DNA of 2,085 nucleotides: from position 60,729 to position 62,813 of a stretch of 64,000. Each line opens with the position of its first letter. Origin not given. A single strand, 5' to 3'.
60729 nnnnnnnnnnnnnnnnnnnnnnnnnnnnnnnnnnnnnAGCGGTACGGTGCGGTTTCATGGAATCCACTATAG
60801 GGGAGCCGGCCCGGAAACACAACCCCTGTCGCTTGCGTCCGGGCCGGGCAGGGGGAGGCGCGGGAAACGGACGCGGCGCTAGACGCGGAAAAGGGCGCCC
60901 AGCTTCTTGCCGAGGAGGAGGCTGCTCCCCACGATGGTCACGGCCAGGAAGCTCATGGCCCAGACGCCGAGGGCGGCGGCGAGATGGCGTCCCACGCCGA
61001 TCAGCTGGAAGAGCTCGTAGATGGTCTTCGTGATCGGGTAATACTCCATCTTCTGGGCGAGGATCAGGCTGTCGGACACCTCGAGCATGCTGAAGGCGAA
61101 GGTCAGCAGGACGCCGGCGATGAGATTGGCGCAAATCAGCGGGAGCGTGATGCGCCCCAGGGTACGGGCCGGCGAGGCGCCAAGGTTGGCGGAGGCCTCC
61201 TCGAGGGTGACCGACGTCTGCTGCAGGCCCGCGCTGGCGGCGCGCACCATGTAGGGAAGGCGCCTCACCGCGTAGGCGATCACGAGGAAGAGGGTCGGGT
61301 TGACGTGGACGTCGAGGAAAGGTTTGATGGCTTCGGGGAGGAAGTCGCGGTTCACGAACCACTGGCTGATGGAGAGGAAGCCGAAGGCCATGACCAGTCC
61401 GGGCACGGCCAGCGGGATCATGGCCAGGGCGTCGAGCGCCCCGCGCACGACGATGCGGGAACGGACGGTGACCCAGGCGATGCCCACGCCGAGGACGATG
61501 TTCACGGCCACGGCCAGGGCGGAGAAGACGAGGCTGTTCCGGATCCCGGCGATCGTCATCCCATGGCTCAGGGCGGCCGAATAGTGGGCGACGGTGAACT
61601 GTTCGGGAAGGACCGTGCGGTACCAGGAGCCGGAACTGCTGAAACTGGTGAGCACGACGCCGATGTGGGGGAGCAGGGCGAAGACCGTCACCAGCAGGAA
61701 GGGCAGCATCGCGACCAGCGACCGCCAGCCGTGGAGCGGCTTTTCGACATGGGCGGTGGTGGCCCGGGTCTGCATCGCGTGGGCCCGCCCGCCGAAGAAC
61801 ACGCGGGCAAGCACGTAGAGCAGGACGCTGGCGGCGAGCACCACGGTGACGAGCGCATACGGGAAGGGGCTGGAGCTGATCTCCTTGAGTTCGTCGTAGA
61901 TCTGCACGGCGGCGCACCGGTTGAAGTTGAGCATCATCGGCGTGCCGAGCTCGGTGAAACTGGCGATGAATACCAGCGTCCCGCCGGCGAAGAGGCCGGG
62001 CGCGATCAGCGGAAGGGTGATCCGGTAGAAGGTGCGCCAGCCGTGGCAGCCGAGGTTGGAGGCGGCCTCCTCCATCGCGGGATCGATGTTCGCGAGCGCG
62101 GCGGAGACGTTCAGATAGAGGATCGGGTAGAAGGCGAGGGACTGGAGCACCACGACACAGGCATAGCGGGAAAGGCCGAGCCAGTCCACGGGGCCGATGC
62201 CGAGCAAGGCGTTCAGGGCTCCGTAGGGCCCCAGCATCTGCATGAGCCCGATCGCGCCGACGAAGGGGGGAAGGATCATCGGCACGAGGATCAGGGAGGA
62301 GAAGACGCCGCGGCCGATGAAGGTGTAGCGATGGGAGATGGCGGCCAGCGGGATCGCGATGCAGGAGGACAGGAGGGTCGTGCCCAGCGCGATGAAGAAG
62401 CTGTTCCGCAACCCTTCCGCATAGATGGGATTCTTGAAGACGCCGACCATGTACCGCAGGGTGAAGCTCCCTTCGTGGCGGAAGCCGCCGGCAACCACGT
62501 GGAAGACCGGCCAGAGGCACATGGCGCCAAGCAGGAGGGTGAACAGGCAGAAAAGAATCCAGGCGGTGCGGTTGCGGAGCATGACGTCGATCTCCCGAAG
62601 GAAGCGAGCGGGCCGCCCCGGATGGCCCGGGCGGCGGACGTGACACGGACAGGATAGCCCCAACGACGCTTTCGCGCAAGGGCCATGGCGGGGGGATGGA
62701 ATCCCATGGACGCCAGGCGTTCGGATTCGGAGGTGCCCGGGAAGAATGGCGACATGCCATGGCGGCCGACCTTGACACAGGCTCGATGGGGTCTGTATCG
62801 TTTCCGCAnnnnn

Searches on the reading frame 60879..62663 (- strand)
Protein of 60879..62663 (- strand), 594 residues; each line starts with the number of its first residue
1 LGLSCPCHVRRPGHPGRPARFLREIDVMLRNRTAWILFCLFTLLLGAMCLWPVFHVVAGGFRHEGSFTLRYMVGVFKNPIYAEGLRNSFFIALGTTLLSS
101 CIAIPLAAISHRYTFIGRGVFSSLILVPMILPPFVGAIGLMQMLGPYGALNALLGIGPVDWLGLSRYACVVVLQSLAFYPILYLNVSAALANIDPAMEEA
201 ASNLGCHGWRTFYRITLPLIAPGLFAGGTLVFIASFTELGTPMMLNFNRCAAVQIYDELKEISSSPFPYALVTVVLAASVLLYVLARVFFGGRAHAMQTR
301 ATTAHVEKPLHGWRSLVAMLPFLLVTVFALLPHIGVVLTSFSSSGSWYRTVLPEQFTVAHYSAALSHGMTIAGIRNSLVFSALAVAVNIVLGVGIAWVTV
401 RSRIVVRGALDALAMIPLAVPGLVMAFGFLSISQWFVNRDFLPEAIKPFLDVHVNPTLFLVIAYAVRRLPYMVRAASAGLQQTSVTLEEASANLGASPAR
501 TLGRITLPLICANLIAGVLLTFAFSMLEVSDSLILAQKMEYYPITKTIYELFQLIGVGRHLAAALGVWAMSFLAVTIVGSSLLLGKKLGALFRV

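Call 47: search_protein_families(library=ncbifam, proteins=[window:60879-62663:-], max_evalue=0.001)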
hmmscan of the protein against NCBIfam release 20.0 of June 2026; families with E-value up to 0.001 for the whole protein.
window:60879-62663:- (594 aa): 34 families (the best 25 are shown)
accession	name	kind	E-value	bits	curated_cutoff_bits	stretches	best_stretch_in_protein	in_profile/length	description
TIGR01581.1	Mo_ABC_porter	hypoth_equivalog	7.8e-43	146.6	210.3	2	81-283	19-216/225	ABC transporter permease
TIGR02141.1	modB_ABC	equivalog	5.3e-41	140.5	182.6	2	88-284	3-202/208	molybdate ABC transporter permease subunit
NF006939.0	PRK09421.1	equivalog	5.1e-38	130.7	262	2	88-243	15-169/230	molybdate ABC transporter permease subunit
NF040839.1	tungstate_WtpB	equivalog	1.4e-37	129.7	340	2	360-561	32-227/251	tungstate ABC transporter permease WtpB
TIGR02139.1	permease_CysT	equivalog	3.8e-37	128.3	246.1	2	355-542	33-217/265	sulfate ABC transporter permease subunit CysT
TIGR03262.1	PhnU2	equivalog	5.8e-37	127.5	593.25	2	37-337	6-301/546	putative 2-aminoethylphosphonate ABC transporter permease subunit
TIGR00969.1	3a0106s02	subfamily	6.9e-36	124.1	240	2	35-288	18-268/272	sulfate ABC transporter permease subunit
NF008208.0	PRK10971.1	equivalog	5.7e-31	108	415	2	355-539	41-222/277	sulfate/thiosulfate ABC transporter permease CysT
NF011624.0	PRK15050.1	equivalog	1.4e-30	106.4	247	2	31-291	21-287/297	2-aminoethylphosphonate ABC transporter permease subunit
NF007047.0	PRK09500.1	equivalog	4.1e-25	88.8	326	2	65-289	40-251/257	spermidine/putrescine ABC transporter permease PotC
NF007963.0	PRK10683.1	equivalog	2.1e-24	86.5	489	2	313-525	39-252/317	putrescine ABC transporter permease PotH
TIGR03255.1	PhnV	equivalog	3.3e-24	86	358.7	2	314-535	13-219/270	2-aminoethylphosphonate ABC transport system, membrane component PhnV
NF007044.0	PRK09497.1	equivalog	2.5e-23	83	348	2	61-244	42-227/285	spermidine/putrescine ABC transporter permease PotB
TIGR02140.1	permease_CysW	equivalog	3.6e-21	75.8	329.1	2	357-538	32-210/261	sulfate ABC transporter permease subunit CysW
TIGR03226.1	PhnU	equivalog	4.7e-21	75.6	283.45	1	30-288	39-302/311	2-aminoethylphosphonate ABC transporter permease subunit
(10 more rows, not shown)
